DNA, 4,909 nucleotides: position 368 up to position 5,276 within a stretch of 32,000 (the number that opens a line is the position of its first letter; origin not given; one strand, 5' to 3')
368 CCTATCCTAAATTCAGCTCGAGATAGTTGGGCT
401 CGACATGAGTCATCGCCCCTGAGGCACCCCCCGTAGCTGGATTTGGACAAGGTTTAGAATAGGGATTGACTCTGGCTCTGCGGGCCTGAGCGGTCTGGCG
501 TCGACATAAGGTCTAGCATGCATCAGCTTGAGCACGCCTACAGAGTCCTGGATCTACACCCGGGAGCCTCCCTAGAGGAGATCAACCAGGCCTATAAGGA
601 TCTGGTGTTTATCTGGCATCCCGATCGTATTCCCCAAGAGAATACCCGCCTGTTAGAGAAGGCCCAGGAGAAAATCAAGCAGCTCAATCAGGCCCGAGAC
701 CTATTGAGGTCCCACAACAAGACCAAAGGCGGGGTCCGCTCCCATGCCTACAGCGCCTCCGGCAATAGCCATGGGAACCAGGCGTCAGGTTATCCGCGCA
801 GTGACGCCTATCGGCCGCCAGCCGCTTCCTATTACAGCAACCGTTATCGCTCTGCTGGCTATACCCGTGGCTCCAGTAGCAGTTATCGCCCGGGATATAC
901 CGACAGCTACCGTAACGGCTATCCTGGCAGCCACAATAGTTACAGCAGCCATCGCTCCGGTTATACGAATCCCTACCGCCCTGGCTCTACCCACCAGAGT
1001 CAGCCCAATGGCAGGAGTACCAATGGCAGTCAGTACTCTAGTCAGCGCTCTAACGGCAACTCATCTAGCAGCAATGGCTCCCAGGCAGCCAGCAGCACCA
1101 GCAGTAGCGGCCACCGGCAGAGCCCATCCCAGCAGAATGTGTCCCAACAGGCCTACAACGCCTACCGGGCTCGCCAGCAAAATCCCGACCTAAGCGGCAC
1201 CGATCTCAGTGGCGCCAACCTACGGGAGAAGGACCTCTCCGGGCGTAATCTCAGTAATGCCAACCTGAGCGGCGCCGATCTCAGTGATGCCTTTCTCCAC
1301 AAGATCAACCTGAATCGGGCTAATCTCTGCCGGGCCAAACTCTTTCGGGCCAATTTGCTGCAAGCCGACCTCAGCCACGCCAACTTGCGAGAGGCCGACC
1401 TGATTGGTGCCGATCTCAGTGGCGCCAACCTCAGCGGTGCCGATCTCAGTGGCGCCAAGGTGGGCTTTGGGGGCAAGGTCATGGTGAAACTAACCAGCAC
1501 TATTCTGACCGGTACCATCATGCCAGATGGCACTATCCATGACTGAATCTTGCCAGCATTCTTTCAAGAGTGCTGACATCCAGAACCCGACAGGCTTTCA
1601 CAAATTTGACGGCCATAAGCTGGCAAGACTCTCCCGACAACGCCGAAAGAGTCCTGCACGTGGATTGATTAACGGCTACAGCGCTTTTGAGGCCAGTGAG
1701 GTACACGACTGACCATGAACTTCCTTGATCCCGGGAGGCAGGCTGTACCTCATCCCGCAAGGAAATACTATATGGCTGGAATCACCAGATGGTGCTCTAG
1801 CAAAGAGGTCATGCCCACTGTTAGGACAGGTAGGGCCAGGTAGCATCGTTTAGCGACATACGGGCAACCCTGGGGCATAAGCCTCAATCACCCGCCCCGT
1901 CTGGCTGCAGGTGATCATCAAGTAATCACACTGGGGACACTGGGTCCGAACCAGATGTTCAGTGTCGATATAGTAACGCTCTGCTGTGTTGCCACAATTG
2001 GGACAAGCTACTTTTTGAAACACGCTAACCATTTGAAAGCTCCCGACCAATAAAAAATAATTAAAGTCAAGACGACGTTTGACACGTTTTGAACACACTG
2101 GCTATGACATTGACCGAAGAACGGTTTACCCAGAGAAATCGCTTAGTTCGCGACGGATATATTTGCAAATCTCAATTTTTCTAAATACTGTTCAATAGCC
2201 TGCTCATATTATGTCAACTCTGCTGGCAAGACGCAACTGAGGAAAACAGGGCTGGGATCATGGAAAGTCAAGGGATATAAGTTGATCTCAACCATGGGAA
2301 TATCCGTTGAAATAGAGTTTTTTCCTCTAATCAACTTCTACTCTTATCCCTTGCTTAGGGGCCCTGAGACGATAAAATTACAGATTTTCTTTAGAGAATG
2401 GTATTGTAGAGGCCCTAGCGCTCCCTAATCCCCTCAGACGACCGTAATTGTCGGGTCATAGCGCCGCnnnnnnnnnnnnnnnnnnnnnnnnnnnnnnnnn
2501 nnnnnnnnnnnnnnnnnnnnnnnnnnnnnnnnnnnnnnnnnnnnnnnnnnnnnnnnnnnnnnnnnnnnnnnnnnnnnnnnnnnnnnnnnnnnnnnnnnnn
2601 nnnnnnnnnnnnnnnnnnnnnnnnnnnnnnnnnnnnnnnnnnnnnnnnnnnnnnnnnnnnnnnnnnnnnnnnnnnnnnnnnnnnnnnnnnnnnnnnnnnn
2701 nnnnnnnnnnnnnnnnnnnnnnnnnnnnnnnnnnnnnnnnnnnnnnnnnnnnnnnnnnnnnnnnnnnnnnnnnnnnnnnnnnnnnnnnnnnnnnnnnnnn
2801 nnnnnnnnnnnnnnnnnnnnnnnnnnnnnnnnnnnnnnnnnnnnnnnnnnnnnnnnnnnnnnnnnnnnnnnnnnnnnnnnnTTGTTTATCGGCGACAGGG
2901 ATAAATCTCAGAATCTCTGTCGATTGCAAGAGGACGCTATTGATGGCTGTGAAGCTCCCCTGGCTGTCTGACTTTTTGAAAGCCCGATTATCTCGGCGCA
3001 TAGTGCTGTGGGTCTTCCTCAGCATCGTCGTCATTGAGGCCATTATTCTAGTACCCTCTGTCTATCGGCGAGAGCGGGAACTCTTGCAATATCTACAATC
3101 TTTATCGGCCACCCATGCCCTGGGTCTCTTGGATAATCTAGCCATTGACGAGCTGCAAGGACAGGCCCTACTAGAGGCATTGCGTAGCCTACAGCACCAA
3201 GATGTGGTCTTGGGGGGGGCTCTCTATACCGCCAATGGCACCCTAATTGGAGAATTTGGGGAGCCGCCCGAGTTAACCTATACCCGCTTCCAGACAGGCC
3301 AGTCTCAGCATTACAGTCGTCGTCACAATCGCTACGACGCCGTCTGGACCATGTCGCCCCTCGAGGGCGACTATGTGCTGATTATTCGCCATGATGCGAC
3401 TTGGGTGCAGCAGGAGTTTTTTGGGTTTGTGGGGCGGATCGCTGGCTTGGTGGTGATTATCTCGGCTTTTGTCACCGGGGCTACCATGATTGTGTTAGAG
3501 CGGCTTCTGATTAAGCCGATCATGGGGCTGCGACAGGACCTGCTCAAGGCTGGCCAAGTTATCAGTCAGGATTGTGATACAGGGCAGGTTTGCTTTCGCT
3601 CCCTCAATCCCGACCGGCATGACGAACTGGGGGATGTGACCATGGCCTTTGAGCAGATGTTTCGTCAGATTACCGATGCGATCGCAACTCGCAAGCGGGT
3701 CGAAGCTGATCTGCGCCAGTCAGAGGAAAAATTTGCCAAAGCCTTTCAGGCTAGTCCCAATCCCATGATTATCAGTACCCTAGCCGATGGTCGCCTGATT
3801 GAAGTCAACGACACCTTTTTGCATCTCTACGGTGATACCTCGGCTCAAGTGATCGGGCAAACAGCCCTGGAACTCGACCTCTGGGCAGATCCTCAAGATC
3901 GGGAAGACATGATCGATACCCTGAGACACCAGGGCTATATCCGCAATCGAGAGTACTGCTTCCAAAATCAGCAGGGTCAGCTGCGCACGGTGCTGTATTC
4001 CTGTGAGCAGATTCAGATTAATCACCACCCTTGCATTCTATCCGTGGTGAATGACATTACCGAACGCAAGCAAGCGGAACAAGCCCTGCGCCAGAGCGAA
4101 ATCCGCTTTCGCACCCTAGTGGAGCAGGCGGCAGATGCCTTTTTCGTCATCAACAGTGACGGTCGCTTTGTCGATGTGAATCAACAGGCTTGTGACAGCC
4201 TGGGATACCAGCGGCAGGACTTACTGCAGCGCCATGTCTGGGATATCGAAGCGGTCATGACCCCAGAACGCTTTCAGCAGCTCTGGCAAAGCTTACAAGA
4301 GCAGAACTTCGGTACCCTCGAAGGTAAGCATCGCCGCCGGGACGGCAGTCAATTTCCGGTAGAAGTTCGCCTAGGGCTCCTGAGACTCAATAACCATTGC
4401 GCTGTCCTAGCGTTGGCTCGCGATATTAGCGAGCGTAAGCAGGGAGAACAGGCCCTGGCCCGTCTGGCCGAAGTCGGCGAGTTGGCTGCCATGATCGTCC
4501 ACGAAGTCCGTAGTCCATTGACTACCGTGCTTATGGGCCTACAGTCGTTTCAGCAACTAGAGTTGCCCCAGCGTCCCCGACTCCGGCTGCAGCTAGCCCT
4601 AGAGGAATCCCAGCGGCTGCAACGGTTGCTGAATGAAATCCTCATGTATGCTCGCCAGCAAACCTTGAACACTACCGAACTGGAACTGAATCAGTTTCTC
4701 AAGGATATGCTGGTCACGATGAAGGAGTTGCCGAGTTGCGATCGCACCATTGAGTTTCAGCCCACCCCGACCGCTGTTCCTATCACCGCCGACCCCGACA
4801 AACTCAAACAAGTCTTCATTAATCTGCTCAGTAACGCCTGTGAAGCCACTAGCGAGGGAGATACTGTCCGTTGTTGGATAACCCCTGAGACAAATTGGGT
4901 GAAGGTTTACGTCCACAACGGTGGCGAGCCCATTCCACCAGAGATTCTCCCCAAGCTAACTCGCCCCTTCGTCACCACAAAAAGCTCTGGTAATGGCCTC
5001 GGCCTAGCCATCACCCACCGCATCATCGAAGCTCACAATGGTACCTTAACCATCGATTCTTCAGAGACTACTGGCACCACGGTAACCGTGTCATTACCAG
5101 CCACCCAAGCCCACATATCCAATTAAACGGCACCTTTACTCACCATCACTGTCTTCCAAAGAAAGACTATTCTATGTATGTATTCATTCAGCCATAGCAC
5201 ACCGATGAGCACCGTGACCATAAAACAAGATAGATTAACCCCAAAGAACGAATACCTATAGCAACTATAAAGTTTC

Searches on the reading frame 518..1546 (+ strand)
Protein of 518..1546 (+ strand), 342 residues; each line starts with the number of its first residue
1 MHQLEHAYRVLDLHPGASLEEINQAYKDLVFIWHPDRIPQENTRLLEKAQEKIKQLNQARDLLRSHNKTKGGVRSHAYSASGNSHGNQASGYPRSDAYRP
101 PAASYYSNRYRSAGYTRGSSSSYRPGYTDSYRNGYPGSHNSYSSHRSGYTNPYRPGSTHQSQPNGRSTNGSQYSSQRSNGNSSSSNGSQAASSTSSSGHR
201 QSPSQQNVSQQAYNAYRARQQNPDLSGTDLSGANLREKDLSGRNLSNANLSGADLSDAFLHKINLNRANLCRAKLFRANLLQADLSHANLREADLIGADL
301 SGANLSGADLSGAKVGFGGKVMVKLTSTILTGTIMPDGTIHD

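Call 9: search_protein_families(library=pfam, proteins=[window:518-1546:+], max_evalue=0.001)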
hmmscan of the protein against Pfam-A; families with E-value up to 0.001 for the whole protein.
window:518-1546:+ (342 aa): 4 families
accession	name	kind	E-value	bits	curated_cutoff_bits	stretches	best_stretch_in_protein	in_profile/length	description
PF00805.28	Pentapeptide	-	2.1e-25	88.3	20.2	3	278-314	1-37/40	Pentapeptide repeats (8 copies)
PF00226.36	DnaJ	-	1.3e-10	41.6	27.8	1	7-68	2-58/63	DnaJ domain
PF13599.13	Pentapeptide_4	-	1.6e-07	31.7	38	0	262-312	15-65/78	Pentapeptide repeat region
PF13576.12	Pentapeptide_3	-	0.00019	22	27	0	276-313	2-41/48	Pentapeptide repeats (9 copies)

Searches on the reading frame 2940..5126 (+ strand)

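Call 9: search_protein_families(library=pfam, proteins=[window:2940-5126:+], max_evalue=0.001)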
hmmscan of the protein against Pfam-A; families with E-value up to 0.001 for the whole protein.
window:2940-5126:+ (728 aa): 9 families
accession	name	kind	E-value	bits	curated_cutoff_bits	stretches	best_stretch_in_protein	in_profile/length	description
PF13426.13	PAS_9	-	6.7e-26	91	27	2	399-498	2-103/103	PAS domain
PF02518.31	HATPase_c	-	7.8e-25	87.9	26.4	1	618-722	2-110/111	Histidine kinase-, DNA gyrase B-, and HSP90-like ATPase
PF00989.32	PAS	-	4.7e-17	62.5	22.6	1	389-496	2-113/113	PAS fold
PF13188.13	PAS_8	-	1.2e-16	60.4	21.8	2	389-431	2-44/65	PAS domain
PF08448.16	PAS_4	-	9.5e-15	55.2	23.1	1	395-501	2-110/110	PAS fold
PF00512.31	HisKA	-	4e-11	43.2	26.9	1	513-574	3-64/66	His Kinase A (phospho-acceptor) domain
PF08447.18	PAS_3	-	1.3e-07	32.2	25.6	0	411-481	2-75/89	PAS fold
PF14501.12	HATPase_c_5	-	0.00019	21.7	22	1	622-710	6-93/102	GHKL domain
PF24820.1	Diguanyl_cycl_sensor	-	0.00031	21.1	28.1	0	393-481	1-96/109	Diguanylate cyclase-like sensor domain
